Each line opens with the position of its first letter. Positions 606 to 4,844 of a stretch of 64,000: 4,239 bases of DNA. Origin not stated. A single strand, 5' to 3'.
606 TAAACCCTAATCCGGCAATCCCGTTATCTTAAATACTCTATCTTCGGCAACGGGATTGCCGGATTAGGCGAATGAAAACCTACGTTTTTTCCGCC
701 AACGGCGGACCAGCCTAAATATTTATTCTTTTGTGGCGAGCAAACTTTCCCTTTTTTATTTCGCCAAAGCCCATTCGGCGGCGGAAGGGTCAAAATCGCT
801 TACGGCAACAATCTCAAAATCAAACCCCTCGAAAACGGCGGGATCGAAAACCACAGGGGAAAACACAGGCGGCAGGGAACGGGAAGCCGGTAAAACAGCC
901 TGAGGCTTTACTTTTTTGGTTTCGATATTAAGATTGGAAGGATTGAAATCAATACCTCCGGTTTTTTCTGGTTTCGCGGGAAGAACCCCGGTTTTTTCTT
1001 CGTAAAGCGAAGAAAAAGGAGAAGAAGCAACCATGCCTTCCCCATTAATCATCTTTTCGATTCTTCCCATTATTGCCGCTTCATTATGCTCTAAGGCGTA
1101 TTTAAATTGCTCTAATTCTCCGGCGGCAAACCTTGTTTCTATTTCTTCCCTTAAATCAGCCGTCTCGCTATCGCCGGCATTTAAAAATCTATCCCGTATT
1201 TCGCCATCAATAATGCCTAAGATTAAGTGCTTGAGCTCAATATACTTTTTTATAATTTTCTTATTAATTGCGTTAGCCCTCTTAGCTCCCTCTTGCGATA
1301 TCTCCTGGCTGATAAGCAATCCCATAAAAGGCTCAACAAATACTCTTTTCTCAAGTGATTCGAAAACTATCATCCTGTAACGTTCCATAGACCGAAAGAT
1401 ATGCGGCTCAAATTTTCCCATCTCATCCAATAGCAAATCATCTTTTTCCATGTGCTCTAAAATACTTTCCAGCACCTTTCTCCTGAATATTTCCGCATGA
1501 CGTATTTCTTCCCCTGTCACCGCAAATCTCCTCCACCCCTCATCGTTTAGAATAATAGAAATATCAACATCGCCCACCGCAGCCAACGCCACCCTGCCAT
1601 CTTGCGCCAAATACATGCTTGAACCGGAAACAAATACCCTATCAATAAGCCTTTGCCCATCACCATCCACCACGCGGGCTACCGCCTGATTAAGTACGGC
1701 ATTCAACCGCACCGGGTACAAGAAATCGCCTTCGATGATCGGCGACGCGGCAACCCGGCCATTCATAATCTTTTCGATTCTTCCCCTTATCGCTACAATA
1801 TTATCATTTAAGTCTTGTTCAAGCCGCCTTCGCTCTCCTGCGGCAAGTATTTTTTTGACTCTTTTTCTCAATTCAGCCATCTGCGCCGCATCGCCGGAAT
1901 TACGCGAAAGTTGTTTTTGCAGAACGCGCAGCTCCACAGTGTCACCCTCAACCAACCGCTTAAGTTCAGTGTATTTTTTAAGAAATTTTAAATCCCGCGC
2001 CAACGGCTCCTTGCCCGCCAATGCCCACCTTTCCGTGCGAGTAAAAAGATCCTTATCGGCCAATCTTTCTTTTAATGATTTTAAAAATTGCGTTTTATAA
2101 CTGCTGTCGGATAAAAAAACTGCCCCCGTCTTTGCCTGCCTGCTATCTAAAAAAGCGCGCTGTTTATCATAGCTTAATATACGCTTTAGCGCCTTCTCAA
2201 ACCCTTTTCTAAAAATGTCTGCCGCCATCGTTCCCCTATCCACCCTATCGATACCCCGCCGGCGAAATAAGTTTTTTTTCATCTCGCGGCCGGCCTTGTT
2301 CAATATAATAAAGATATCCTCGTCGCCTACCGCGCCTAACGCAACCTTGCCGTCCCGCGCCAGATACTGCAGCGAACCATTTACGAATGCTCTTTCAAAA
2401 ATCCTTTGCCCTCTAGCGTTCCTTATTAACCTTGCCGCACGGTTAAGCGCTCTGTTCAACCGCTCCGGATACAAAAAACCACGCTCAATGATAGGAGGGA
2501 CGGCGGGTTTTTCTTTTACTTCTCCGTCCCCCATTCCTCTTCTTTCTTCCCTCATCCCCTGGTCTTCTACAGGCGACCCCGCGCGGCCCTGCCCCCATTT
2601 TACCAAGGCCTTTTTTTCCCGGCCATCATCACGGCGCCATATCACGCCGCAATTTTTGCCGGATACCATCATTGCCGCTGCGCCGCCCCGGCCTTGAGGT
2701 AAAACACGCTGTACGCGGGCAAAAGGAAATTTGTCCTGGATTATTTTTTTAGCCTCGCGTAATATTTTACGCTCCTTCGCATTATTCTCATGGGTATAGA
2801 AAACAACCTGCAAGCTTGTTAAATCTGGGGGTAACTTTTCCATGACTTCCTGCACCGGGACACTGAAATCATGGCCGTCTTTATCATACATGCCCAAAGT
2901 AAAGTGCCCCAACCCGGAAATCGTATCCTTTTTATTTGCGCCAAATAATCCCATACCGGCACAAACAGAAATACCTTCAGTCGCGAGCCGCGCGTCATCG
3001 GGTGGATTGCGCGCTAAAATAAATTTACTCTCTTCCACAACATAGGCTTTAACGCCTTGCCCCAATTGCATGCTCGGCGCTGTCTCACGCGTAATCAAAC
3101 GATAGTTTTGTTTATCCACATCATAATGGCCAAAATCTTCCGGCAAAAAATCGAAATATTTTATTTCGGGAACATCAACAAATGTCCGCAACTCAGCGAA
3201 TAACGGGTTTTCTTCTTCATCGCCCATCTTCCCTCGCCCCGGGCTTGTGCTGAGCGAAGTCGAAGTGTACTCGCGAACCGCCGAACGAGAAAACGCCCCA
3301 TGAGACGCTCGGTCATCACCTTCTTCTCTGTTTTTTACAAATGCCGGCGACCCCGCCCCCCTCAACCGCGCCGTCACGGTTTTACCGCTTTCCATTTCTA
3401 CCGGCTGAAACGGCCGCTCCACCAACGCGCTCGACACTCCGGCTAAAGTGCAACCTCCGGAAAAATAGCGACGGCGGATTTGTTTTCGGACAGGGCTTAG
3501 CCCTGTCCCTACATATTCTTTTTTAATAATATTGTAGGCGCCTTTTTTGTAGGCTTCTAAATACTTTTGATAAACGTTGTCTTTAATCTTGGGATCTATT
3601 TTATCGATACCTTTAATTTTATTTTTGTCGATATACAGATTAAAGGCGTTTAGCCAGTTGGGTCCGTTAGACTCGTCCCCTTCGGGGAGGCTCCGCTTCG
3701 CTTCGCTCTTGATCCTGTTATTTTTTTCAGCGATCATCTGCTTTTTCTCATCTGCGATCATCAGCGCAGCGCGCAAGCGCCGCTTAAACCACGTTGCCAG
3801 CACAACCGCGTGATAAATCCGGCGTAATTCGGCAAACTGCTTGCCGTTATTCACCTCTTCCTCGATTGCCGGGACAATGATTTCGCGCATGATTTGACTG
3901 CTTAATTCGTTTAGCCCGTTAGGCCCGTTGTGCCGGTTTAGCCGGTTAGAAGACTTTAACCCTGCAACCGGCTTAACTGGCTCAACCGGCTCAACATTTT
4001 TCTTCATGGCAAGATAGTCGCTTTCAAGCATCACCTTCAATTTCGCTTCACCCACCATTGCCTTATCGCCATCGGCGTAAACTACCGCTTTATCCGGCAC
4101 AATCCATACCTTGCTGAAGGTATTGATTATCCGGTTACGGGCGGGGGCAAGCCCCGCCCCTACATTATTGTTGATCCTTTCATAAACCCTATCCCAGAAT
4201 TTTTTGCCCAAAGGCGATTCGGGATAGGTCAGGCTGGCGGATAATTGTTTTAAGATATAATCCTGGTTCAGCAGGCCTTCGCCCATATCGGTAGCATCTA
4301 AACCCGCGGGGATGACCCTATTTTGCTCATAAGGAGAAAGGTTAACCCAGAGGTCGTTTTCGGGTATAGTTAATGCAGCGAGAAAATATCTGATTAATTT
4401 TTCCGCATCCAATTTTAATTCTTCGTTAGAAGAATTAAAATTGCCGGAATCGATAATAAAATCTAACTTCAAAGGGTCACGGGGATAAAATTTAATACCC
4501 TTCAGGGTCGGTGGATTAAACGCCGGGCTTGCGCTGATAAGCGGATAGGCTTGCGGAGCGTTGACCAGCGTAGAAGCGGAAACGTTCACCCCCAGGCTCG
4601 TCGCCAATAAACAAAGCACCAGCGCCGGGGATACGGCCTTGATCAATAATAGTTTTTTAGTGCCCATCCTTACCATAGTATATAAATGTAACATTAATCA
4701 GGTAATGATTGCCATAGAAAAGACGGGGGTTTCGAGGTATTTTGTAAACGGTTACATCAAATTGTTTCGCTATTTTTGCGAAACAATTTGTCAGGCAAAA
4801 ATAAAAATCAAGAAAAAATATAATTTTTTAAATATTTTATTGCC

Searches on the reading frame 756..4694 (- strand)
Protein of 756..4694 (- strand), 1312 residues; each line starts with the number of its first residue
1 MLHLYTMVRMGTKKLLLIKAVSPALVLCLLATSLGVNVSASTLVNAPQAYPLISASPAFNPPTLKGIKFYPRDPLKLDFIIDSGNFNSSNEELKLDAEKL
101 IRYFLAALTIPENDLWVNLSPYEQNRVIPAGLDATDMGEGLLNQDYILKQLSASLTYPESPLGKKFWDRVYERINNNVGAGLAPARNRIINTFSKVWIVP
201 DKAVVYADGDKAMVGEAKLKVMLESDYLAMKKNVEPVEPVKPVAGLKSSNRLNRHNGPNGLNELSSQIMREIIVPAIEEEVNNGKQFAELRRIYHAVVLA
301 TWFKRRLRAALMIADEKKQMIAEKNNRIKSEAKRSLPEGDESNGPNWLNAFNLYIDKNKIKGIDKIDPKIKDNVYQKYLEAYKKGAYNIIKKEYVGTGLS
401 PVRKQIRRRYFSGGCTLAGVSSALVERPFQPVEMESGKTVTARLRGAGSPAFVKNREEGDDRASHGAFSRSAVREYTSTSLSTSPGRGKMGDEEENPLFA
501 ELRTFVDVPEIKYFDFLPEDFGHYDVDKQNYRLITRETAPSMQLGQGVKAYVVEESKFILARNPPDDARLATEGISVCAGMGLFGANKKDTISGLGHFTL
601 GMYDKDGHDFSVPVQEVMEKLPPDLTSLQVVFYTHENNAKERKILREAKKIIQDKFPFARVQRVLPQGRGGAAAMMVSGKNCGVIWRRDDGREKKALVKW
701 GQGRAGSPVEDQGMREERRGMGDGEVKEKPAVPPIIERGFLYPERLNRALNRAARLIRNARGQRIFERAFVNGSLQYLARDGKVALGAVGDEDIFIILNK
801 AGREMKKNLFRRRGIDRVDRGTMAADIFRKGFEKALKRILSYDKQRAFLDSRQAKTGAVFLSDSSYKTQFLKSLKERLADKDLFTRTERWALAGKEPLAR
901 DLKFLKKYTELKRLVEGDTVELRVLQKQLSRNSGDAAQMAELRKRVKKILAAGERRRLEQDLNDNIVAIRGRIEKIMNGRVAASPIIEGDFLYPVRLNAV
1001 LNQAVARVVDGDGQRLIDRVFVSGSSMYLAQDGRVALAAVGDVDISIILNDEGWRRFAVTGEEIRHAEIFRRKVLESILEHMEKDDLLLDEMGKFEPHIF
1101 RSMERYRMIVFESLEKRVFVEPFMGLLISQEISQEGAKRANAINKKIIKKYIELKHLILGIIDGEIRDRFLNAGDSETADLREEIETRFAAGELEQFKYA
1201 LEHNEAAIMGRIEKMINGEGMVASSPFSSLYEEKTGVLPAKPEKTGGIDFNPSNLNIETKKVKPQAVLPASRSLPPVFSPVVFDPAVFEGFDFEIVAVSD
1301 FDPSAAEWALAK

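Call 18: search_protein_families(library=pfam, proteins=[window:756-4694:-])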
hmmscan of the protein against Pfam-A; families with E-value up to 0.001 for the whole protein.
window:756-4694:- (1312 aa): 0 families

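Call 20: find_homologous_proteins(query=window:756-4694:-)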
Query window:756-4694:- (1312 aa): 1645 proteins with E <= 0.001 among 8000 candidates; the best 120 are listed.
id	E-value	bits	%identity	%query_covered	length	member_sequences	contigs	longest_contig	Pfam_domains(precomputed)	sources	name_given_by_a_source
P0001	0.0e+0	2915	100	99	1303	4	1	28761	-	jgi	-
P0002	6.5e-117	410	49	32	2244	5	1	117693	PF06202.21,PF13646.13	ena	-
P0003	6.0e-109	384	50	31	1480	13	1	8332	PF14890.12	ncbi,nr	ncbi:MAG: hypothetical protein KKG50_05065, partial [Candidatus Omnitrophica bacterium]|nr:hypotheti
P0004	2.1e-100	355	47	31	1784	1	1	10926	-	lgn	-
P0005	2.1e-98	349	46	32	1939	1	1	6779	-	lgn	-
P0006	3.9e-96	341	43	32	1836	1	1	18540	-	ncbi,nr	ncbi:MAG: hypothetical protein GY858_09770 [Candidatus Omnitrophica bacterium]|nr:hypothetical prote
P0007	1.4e-94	336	44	32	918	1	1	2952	-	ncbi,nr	ncbi:MAG: hypothetical protein GY845_15680, partial [Planctomycetes bacterium]|nr:hypothetical prote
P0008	5.1e-92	328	41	33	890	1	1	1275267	-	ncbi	ncbi:MAG: hypothetical protein JSW17_01340, partial [Candidatus Omnitrophota bacterium]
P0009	1.0e-91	327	44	31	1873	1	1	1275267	-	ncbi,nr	ncbi:MAG: hypothetical protein JSW17_02510 [Candidatus Omnitrophota bacterium]|nr:MAG: hypothetical 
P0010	2.6e-91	325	42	33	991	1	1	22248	-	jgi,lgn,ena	-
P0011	4.7e-91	324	42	31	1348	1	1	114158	-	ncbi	ncbi:MAG: hypothetical protein ABH872_02335 [Candidatus Omnitrophota bacterium]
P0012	1.0e-90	323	43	31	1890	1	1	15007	-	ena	-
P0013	1.7e-90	323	45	31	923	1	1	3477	-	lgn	-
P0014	3.8e-90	321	43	31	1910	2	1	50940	-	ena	-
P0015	2.3e-89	319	44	31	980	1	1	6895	-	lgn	-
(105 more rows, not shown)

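Call 32: find_encoding_contigs(protein=P0002, flank=10000, max_places=3)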
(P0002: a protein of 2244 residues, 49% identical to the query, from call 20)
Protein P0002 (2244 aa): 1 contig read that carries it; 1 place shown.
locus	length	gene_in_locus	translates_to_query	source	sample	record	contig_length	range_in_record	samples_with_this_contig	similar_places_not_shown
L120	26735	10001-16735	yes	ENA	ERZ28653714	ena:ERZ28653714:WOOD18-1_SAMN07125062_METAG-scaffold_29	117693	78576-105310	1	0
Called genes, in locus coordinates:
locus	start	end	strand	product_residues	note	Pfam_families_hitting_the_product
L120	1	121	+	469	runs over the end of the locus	PF00202:Aminotran_3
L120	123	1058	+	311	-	PF00491:Arginase (faint)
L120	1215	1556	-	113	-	PF01934:HepT-like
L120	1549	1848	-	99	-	PF01909:NTP_transf_2, PF18765:Polbeta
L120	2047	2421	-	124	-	PF00892:EamA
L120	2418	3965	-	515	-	PF04339:FemAB_like, PF13480:Acetyltransf_6, PF00892:EamA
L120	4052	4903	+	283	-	-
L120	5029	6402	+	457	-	PF02585:PIG-L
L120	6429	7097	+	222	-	PF00072:Response_reg, PF00486:Trans_reg_C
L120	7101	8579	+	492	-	PF00672:HAMP (faint), PF00512:HisKA, PF02518:HATPase_c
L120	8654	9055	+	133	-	PF00072:Response_reg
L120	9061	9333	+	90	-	-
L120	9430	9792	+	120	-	-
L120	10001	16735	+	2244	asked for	PF13646:HEAT_2 (faint), PF06202:GDE_C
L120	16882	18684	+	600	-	PF13513:HEAT_EZ (faint), PF13646:HEAT_2 (faint), PF07638:Sigma70_ECF (weak), PF04542:Sigma70_r2, PF08281:Sigma70_r4_2, PF04545:Sigma70_r4 (weak)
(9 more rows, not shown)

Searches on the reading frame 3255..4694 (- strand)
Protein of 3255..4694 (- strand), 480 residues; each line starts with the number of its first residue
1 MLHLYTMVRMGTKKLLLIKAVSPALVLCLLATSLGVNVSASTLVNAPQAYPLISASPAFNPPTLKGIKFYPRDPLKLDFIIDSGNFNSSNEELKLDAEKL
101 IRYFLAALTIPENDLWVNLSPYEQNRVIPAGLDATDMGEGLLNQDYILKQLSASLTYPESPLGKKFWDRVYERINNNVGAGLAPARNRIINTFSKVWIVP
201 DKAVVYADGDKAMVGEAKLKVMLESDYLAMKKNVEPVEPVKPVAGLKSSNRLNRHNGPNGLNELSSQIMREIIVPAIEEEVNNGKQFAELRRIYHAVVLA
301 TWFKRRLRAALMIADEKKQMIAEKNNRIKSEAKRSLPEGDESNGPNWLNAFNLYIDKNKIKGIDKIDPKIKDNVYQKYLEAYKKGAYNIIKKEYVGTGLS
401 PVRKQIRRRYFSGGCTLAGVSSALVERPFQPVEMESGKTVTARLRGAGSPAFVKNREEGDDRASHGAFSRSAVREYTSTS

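Call 90: predict_structure(alignment_id=A3)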
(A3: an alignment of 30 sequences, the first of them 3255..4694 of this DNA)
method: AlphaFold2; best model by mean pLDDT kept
length: 480 residues; sequences in the alignment: 30
mean_pLDDT: 64.6   pTM: 0.59
mean pLDDT of the five models: 64.6, 64.2, 61.3, 60.2, 59.7
residues with pLDDT >= 90: 69; 70-90: 165; 50-70: 98; < 50: 148
segments of 3 or more residues with pLDDT < 50: 41-43, 121-125, 236-242, 244-256, 338-367, 393-473
pLDDT, mean of each block of 10 residues (from residue 1): 58 64 81 62 51 83 93 82 86 90 87 63 53 78 85 82 78 70 52 76 91 93 84 59 43 47 76 88 94 94 85 76 85 64 42 34 44 57 56 41 37 35 34 31 30 28 31 50
secondary structure, 60 per line:
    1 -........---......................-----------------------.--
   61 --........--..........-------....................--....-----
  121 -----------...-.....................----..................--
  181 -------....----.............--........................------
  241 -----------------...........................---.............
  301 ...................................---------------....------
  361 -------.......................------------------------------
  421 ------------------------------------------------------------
elements in order: H2-9 H13-34 E63-70 E73-82 H90-109 H112-115 H136-156 H161-178 H188-191 E196-208 E211-223 H224-234 H258-283 H288-335 H351-354 H368-390

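Call 92: fold_search(model_id=the predicted structure, library=pdb)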
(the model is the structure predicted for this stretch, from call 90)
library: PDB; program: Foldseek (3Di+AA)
matches with E <= 10: 201; with E <= 0.001: 0
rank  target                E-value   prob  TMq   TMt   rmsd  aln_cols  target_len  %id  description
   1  5gw1_D                1.4e-01  0.25  0.09  0.21  16.7       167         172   12  Crystal structure of SNX16 PX-Coiled coil in space group P212121 (released 2017-09-13)
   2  3vr4_G                3.0e-01  0.14  0.10  0.26  18.6       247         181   10  Crystal structure of Enterococcus hirae V1-ATPase [eV1] (released 2013-01-16)
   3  6o7t_a                3.7e-01  0.06  0.11  0.08  26.0       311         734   11  Saccharomyces cerevisiae V-ATPase Vph1-VO (released 2019-04-03)
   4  5gw0_B                5.2e-01  0.13  0.10  0.21  17.1       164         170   13  Crystal structure of SNX16 PX-Coiled coil (released 2017-09-13)
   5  3iq2_A                5.8e-01  0.09  0.07  0.17  16.4       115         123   13  Human sorting nexin 7, phox homology (PX) domain (released 2009-09-08)
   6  5gw1_B                6.1e-01  0.14  0.10  0.23  16.8       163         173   13  Crystal structure of SNX16 PX-Coiled coil in space group P212121 (released 2017-09-13)
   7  5f0j_C                8.1e-01  0.07  0.07  0.15  17.2       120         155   12  Structure of retromer VPS26-VPS35 subunits bound to SNX3 (released 2016-12-07)
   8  5f0m_C                8.6e-01  0.06  0.07  0.14  16.5       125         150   14  Structure of retromer VPS26-VPS35 subunits bound to SNX3 and DMT1 (SeMet labeled) (released 2016-12-07)
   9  8eau_a                9.1e-01  0.03  0.11  0.08  26.2       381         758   10  Yeast VO in complex with Vma21p (released 2022-11-02)
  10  4ikb_B                9.6e-01  0.09  0.07  0.18  16.0       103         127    9  Crystal structure of SNX11 PX domain (released 2013-04-24)
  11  5f0p_C                9.6e-01  0.06  0.08  0.16  16.5       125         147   14  Structure of retromer VPS26-VPS35 subunits bound to SNX3 and DMT1(L557M) (SeMet labeled) (released 2016-12-07)
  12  6t8d                  1.0e+00  0.05  0.12  0.15  22.9       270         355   11  The cytotoxin MakB from Vibrio cholerae (released 2020-11-18)
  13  6r0y_G                1.1e+00  0.08  0.10  0.23  22.9       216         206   13  Thermus thermophilus V/A-type ATPase/synthase, rotational state 3 (released 2019-08-28)
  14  5gw0_D                1.3e+00  0.09  0.10  0.21  16.9       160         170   13  Crystal structure of SNX16 PX-Coiled coil (released 2017-09-13)
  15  1osc_D                1.4e+00  0.06  0.06  0.17  11.7        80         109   14  Crystal structure of rat CUTA1 at 2.15 A resolution (released 2003-11-25)
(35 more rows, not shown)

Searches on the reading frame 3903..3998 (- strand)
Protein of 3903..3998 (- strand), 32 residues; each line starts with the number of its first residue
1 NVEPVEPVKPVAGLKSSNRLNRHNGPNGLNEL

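Call 89: search_protein_representatives(protein=window:3903-3998:-)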
Query: 32 residues. Proteins with E-value up to 0.001 (for the whole library): 1; up to 1e-10: 0; up to 1e-30: 0. The best 1 are listed.
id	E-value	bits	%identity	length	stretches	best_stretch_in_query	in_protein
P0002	4.2e-07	44.8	71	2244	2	2-31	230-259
